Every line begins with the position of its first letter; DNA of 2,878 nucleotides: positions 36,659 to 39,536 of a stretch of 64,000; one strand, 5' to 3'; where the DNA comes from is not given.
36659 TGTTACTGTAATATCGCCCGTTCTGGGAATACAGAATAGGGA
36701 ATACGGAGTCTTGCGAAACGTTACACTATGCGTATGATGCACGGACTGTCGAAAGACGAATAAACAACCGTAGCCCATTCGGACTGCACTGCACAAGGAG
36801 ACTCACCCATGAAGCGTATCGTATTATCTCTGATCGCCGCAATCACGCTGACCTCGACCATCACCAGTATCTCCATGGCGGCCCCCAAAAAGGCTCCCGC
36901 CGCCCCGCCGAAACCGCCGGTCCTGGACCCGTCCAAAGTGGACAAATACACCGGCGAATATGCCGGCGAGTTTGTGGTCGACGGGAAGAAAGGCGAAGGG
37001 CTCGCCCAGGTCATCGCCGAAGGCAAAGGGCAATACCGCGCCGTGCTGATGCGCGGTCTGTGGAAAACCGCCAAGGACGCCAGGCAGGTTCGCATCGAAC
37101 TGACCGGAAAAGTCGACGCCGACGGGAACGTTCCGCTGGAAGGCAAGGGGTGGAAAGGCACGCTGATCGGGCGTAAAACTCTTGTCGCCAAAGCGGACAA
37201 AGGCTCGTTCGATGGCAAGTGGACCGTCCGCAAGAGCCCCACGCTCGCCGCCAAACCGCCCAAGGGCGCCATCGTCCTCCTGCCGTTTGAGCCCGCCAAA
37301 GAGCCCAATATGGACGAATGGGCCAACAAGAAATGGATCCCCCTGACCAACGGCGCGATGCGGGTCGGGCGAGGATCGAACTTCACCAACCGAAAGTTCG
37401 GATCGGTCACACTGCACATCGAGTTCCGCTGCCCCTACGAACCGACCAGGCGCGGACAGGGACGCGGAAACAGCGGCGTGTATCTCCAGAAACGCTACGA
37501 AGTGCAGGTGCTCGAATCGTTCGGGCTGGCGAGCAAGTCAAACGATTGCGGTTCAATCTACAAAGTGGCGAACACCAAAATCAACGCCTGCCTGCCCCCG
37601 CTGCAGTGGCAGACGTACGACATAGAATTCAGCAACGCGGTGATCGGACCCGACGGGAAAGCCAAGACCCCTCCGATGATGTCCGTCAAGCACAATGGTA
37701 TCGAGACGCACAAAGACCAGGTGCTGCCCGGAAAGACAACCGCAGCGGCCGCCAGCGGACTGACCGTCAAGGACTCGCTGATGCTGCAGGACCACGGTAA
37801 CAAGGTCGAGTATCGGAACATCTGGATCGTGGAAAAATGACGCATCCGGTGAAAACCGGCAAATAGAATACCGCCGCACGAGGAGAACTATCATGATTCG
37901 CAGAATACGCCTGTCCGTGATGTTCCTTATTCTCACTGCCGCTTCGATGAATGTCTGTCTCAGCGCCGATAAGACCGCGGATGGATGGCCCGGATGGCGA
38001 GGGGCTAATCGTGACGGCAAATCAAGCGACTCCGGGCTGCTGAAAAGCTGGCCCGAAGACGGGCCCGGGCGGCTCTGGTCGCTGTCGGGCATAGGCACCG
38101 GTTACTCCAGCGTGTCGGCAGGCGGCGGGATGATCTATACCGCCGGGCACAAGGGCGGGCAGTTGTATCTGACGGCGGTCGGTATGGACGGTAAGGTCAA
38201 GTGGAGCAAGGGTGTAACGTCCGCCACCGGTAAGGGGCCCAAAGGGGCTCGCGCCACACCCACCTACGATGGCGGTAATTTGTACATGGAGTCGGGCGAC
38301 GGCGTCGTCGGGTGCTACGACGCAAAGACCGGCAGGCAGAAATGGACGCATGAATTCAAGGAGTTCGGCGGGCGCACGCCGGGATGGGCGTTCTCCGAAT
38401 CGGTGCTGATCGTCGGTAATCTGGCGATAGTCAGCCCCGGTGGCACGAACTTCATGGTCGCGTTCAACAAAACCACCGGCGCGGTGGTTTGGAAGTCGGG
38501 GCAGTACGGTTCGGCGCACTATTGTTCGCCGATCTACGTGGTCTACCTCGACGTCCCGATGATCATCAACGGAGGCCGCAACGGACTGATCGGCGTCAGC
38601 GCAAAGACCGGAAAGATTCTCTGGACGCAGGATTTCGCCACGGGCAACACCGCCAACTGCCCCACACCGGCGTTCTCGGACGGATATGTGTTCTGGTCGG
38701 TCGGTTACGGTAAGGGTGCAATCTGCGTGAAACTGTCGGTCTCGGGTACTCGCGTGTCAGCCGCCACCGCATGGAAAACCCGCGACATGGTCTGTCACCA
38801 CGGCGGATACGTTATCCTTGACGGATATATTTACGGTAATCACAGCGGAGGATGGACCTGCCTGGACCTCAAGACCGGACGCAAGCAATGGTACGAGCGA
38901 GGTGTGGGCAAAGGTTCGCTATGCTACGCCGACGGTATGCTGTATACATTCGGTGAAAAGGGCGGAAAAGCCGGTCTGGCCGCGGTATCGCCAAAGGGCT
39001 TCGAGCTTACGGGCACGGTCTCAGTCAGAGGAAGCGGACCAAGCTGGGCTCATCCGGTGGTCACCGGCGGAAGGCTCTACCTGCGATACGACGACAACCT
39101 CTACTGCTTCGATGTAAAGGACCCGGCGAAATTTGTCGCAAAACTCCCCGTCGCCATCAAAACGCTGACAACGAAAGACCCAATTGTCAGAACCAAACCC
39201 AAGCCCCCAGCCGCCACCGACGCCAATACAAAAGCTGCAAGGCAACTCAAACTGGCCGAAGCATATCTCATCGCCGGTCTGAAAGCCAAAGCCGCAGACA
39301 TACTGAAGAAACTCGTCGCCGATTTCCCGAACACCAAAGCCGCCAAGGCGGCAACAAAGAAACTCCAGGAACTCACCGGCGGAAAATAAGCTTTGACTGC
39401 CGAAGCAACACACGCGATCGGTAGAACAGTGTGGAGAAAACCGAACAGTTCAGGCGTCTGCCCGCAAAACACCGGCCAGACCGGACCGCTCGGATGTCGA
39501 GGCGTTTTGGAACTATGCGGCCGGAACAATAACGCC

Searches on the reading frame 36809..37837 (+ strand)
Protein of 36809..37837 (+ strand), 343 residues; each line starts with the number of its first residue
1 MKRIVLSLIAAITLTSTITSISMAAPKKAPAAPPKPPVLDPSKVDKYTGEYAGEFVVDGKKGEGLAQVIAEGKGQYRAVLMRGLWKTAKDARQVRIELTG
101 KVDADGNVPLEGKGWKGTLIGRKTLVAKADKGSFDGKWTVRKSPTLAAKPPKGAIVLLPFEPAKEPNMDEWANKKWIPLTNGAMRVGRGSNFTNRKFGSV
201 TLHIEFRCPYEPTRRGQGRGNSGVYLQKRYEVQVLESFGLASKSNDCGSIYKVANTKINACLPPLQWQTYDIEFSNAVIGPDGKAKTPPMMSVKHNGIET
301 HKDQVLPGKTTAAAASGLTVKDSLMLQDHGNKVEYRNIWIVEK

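Call 15: search_protein_families(library=pfam, proteins=[window:36809-37837:+], max_evalue=0.001)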
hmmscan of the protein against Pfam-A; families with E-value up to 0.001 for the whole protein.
window:36809-37837:+ (343 aa): 1 family
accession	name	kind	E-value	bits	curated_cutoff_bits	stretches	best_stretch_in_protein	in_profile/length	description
PF06439.18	3keto-disac_hyd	-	9.6e-29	101.2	26.8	1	167-340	10-186/187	3-keto-disaccharide hydrolase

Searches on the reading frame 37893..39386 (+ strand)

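Call 15: search_protein_families(library=pfam, proteins=[window:37893-39386:+], max_evalue=0.001)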
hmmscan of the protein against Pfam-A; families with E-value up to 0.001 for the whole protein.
window:37893-39386:+ (498 aa): 3 families
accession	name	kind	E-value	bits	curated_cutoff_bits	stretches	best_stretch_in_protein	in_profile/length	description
PF13360.13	PQQ_2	-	4.4e-28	98.9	27.6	2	95-333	7-231/233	Outer membrane protein assembly factor BamB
PF13570.13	Beta-prop_ACSF4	-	7.6e-08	32.6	133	1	90-257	114-261/329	Beta-alanine-activating enzyme, beta-propeller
PF01011.28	PQQ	-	2.6e-07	30.2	26.7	0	110-156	40-86/595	Glucose/ethanol/alcohol dehydrogenase, beta-propeller domain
